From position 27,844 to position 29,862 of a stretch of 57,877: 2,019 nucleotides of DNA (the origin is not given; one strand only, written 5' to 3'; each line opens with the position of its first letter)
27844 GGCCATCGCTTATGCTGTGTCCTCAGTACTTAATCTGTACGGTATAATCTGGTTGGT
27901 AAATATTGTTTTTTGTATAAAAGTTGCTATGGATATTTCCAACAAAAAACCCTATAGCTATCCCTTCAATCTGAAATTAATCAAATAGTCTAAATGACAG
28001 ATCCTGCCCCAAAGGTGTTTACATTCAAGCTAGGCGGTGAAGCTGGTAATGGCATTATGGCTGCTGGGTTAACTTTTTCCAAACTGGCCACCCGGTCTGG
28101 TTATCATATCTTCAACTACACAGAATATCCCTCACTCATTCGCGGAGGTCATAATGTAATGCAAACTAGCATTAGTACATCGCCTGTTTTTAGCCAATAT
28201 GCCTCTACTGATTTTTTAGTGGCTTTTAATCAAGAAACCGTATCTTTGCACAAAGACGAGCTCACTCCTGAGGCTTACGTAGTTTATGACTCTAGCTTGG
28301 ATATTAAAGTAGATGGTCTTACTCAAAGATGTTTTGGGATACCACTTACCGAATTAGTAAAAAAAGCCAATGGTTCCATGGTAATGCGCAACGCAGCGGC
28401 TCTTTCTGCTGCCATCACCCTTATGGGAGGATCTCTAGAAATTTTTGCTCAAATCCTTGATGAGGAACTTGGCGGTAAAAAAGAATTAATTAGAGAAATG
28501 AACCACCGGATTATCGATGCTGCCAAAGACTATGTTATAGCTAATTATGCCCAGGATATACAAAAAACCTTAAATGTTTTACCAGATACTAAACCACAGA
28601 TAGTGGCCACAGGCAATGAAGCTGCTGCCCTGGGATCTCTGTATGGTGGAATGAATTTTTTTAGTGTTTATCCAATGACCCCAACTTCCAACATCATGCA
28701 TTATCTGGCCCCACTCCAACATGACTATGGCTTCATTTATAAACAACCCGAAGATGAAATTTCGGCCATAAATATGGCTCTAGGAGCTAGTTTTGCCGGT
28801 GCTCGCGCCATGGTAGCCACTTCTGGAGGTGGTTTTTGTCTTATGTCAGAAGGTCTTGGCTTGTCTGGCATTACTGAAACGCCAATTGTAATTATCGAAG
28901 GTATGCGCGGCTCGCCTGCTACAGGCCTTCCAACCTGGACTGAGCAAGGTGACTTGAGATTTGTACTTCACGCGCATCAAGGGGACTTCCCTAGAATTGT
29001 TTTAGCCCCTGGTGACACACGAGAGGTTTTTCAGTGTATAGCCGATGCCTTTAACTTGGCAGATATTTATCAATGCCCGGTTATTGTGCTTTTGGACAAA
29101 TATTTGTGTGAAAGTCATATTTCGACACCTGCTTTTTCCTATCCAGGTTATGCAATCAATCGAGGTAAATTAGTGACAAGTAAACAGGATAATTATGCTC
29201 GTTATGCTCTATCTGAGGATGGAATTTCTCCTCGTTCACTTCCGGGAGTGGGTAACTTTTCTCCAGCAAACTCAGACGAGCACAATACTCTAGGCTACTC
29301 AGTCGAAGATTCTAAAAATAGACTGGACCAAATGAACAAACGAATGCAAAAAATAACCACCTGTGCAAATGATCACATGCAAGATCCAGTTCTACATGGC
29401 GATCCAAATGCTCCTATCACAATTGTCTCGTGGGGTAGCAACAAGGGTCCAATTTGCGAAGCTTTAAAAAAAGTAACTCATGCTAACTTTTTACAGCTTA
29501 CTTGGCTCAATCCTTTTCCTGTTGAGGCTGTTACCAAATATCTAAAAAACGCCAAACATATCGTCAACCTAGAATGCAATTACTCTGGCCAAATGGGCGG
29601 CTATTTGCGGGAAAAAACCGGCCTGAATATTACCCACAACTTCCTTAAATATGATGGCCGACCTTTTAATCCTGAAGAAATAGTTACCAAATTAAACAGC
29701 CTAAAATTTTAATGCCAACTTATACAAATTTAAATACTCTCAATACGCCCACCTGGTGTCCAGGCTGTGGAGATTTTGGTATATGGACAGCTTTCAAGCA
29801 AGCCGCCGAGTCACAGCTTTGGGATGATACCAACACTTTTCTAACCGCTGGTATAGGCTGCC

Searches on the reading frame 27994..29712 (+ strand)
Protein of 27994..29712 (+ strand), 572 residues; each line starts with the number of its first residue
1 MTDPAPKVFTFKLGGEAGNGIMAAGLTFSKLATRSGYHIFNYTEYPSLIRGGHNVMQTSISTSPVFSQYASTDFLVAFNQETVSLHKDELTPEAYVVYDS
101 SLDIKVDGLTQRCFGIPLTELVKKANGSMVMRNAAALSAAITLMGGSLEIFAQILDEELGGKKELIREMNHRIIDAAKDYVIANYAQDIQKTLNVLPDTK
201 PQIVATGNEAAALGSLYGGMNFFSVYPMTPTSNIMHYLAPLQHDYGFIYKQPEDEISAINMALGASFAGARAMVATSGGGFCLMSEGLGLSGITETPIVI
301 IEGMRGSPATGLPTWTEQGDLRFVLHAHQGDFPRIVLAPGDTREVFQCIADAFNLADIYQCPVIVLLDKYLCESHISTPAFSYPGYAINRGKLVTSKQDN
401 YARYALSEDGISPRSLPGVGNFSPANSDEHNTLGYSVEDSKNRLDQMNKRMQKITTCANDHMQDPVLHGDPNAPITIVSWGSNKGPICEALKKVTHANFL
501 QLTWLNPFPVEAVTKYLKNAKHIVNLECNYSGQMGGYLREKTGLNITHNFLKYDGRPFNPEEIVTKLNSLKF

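Call 45: search_protein_families(library=pfam, proteins=[window:27994-29712:+], max_evalue=0.001)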
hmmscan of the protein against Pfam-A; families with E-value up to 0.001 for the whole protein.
window:27994-29712:+ (572 aa): 3 families
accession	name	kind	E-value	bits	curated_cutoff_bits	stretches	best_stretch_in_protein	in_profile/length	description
PF01855.24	POR_N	-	1.4e-49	169.3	27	1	215-446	3-228/231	Pyruvate flavodoxin/ferredoxin oxidoreductase, thiamine diP-bdg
PF01558.24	POR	-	8.4e-28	98.1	27.4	1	17-177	1-171/173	Pyruvate ferredoxin/flavodoxin oxidoreductase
PF17147.9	PFOR_II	-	7.4e-06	26.7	27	1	495-561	27-100/102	Pyruvate:ferredoxin oxidoreductase core domain II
